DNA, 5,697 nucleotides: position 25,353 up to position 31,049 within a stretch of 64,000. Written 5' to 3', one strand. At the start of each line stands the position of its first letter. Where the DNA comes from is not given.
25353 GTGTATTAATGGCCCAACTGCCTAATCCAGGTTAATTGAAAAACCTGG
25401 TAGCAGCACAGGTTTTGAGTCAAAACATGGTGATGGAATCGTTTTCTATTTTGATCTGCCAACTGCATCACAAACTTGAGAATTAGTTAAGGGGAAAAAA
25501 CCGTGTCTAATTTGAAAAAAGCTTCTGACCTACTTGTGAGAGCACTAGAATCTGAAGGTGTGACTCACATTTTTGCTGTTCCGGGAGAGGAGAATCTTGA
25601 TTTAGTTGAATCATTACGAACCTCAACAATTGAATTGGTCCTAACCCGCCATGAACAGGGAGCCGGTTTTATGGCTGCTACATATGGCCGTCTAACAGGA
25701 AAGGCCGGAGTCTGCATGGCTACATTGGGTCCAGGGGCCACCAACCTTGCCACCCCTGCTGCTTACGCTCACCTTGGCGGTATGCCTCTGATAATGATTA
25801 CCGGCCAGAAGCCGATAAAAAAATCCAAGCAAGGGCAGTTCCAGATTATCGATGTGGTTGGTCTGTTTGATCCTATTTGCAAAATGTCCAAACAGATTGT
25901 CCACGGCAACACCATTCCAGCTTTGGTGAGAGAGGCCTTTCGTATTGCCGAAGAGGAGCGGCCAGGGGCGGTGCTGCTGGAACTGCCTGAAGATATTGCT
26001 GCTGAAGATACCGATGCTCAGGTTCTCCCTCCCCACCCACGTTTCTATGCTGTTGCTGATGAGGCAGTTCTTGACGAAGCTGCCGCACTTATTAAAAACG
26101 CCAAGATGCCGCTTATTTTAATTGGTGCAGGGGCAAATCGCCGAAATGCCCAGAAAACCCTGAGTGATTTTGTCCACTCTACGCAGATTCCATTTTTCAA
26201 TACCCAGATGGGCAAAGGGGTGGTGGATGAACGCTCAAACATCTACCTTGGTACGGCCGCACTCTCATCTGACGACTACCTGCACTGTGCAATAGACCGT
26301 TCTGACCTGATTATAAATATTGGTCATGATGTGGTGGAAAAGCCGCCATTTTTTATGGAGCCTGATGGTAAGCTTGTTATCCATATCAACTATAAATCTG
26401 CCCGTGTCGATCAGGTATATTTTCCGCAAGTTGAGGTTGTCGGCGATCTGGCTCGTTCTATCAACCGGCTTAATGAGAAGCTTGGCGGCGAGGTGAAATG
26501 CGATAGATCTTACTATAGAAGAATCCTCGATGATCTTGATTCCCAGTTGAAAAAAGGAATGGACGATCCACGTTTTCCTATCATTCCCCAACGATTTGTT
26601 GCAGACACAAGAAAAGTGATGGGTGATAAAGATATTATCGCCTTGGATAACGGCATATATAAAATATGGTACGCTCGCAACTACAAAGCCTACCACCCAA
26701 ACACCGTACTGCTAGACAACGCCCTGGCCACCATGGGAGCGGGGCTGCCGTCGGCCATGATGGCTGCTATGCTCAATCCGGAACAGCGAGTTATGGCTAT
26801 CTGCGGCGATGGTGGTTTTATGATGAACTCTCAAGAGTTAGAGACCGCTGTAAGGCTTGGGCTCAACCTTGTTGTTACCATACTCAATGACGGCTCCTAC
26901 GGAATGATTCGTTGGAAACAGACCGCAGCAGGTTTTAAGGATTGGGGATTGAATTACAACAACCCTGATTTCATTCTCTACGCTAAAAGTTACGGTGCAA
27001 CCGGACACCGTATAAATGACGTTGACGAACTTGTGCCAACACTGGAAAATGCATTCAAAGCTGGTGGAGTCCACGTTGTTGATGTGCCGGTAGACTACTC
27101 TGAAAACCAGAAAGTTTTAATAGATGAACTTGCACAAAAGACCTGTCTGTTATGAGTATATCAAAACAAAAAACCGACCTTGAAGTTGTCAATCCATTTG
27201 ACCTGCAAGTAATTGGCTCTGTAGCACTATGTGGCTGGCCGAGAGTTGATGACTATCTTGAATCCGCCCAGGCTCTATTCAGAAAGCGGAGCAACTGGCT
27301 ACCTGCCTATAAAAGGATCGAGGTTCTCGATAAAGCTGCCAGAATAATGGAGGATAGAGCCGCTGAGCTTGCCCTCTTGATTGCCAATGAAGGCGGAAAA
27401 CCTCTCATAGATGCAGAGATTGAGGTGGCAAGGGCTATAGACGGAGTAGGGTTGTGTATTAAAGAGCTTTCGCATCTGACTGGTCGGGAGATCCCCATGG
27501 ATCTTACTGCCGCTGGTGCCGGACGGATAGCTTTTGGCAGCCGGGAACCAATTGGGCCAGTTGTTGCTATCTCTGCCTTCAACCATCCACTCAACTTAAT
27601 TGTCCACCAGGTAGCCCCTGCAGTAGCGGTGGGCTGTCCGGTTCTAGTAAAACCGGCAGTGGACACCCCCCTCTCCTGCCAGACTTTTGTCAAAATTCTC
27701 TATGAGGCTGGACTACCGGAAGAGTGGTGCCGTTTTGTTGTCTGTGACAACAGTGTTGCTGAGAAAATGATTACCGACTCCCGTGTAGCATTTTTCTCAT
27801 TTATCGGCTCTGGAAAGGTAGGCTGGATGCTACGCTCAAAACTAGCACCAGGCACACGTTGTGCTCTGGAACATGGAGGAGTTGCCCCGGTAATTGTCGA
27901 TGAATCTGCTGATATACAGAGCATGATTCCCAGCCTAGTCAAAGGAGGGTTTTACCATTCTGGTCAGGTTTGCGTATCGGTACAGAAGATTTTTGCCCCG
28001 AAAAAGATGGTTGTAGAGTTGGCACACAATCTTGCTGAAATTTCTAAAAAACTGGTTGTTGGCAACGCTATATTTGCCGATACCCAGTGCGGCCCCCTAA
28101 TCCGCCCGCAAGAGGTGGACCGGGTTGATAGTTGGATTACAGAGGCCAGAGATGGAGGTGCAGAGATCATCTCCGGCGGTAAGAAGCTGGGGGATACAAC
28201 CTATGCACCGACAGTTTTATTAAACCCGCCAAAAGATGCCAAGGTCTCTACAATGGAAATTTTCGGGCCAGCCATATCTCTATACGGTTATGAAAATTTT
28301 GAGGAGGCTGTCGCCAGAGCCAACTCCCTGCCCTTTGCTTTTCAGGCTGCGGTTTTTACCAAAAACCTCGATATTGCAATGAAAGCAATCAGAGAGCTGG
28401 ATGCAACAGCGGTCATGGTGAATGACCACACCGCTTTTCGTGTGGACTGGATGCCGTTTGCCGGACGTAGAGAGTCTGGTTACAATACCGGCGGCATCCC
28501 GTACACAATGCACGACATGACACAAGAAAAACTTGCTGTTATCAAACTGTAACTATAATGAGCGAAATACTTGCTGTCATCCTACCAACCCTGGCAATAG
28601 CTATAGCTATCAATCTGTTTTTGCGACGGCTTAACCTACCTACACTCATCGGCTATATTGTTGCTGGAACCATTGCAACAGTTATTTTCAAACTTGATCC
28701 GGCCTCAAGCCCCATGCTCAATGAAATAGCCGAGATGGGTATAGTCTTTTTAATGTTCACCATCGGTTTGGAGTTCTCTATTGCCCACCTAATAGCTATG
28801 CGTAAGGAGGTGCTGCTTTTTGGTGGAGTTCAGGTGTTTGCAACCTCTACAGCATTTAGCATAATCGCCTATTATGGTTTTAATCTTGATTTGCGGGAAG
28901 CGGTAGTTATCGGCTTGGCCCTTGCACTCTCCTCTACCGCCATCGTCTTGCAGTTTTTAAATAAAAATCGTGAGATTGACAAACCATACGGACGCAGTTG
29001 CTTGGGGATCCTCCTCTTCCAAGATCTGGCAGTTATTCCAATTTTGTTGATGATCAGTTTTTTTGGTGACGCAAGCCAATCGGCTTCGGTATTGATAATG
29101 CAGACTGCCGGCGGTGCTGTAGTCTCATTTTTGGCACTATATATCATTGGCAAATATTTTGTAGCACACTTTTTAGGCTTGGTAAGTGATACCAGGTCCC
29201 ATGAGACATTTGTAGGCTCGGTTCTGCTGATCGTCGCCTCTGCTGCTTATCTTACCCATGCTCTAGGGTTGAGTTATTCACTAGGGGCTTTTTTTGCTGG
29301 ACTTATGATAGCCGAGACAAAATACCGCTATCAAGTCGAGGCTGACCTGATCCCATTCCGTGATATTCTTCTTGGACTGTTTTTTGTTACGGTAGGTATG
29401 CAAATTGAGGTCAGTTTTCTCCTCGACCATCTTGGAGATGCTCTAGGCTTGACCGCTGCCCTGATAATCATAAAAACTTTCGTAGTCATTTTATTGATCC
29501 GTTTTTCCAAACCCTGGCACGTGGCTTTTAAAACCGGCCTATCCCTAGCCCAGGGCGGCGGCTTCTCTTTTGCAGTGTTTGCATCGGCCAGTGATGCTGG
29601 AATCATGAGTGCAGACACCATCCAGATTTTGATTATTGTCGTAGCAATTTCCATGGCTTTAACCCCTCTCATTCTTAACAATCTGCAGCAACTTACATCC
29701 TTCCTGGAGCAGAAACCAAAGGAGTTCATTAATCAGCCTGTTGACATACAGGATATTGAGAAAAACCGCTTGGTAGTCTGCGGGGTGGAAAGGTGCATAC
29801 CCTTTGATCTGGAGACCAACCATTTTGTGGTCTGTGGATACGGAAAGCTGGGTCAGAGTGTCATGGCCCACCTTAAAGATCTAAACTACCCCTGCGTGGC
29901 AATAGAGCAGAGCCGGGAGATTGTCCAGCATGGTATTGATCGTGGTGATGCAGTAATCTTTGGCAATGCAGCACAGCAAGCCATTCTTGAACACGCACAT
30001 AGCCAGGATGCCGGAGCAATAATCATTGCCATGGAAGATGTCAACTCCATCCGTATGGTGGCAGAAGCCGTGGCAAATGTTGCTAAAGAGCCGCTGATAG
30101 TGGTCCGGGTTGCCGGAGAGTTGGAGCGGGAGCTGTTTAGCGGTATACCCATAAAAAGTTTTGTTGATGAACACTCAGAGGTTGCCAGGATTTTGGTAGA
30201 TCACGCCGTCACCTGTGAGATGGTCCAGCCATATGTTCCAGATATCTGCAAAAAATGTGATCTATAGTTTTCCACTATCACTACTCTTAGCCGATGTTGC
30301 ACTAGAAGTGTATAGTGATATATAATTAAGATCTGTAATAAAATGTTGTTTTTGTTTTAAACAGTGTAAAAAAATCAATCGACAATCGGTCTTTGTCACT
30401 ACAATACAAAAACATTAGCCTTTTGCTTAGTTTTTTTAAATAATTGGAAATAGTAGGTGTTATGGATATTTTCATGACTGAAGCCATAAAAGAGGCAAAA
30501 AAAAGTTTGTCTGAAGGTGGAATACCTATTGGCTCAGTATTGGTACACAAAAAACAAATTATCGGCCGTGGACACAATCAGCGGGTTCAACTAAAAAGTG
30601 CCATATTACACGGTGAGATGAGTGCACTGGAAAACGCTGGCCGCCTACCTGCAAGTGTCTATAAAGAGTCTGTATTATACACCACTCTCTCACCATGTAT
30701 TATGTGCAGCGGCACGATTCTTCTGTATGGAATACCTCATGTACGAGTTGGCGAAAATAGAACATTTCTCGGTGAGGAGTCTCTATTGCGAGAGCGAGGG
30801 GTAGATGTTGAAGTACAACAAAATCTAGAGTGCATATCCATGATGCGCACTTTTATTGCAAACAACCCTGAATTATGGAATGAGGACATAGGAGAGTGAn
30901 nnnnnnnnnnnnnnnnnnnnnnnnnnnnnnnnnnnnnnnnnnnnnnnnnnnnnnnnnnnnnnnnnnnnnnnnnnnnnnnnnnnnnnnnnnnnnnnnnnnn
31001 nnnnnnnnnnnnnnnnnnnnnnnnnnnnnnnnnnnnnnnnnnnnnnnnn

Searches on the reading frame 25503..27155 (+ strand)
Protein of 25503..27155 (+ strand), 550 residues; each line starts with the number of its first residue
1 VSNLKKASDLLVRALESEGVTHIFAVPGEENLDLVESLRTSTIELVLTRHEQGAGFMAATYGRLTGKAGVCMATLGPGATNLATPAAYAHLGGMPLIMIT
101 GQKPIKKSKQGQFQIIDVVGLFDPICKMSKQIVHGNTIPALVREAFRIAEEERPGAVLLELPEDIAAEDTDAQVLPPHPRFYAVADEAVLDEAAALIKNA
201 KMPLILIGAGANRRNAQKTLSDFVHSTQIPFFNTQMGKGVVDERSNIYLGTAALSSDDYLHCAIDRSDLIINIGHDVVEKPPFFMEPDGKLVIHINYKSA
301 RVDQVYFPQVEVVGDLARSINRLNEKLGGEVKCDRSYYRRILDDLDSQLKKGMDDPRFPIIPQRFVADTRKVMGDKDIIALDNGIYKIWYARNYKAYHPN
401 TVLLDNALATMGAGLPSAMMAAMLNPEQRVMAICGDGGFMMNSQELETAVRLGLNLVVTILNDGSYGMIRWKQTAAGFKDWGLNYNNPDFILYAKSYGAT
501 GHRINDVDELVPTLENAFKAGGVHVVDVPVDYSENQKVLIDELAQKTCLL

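Call 18: search_protein_families(library=pfam, proteins=[window:25503-27155:+], max_evalue=0.001)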
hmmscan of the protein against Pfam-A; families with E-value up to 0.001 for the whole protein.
window:25503-27155:+ (550 aa): 3 families
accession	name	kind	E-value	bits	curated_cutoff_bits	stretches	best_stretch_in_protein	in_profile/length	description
PF02775.26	TPP_enzyme_C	-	4.8e-41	140.5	21.9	1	382-528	1-151/151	Thiamine pyrophosphate enzyme, C-terminal TPP binding domain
PF02776.23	TPP_enzyme_N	-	4.1e-38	130.3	26.8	1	6-120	2-118/119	Thiamine pyrophosphate enzyme, N-terminal TPP binding domain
PF00205.28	TPP_enzyme_M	-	1.5e-29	102.9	30.4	1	190-323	1-137/137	Thiamine pyrophosphate enzyme, central domain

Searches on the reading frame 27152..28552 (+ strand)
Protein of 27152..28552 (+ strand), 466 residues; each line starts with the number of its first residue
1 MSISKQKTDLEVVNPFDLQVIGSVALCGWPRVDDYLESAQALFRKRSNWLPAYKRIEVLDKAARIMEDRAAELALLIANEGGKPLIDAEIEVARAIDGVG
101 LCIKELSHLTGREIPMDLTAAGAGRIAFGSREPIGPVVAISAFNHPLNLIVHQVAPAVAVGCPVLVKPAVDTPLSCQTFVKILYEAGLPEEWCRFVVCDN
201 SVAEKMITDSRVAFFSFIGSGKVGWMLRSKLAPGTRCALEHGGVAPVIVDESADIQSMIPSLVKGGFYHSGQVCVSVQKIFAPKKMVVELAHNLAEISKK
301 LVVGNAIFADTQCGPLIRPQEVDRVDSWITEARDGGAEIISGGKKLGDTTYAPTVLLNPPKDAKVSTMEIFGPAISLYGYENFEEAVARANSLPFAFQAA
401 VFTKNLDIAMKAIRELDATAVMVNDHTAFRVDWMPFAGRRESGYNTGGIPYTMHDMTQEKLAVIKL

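Call 18: search_protein_families(library=pfam, proteins=[window:27152-28552:+], max_evalue=0.001)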
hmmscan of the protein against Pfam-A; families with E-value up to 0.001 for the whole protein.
window:27152-28552:+ (466 aa): 1 family
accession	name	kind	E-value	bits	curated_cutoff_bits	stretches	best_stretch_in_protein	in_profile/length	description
PF00171.27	Aldedh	-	5.5e-117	391.6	23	1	5-460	5-459/461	Aldehyde dehydrogenase family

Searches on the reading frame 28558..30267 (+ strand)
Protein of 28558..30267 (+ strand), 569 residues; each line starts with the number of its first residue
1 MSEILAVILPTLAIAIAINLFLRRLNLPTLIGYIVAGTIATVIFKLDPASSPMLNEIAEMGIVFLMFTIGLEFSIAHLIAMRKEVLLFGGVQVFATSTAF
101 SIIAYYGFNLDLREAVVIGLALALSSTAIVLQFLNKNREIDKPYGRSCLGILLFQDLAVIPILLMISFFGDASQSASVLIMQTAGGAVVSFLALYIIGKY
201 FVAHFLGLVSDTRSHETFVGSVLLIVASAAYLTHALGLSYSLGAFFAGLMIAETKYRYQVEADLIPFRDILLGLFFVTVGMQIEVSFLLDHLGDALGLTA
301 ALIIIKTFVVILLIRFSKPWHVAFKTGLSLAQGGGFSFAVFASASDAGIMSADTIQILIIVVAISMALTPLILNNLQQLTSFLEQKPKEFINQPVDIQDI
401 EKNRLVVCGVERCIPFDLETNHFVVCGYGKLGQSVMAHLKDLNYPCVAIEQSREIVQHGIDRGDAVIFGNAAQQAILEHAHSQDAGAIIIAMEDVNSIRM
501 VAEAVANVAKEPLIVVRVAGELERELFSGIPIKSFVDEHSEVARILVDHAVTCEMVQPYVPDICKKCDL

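Call 18: search_protein_families(library=pfam, proteins=[window:28558-30267:+], max_evalue=0.001)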
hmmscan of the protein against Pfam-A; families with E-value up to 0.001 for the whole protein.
window:28558-30267:+ (569 aa): 2 families
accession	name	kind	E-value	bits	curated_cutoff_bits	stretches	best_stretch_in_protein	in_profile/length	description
PF00999.27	Na_H_Exchanger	-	2.6e-59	201.4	26.2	1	14-373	4-369/375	Sodium/hydrogen exchanger, transmembrane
PF02254.24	TrkA_N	-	7.3e-18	65.4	23.8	1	423-531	1-109/116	TrkA-N domain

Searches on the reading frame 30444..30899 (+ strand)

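Call 18: search_protein_families(library=pfam, proteins=[window:30444-30899:+], max_evalue=0.001)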
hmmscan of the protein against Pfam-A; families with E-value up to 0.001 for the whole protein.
window:30444-30899:+ (151 aa): 3 families
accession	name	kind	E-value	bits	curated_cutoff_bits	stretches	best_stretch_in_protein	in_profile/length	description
PF00383.29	dCMP_cyt_deam_1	-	5.2e-23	81.3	25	1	10-103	7-101/102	Cytidine and deoxycytidylate deaminase zinc-binding region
PF14437.12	MafB19-deam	-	5.3e-17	62.5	27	1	9-105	5-102/142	MafB19-like deaminase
PF14439.12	Bd3614-deam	-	0.0005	20.5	38.5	1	49-96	29-78/113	Bd3614-like deaminase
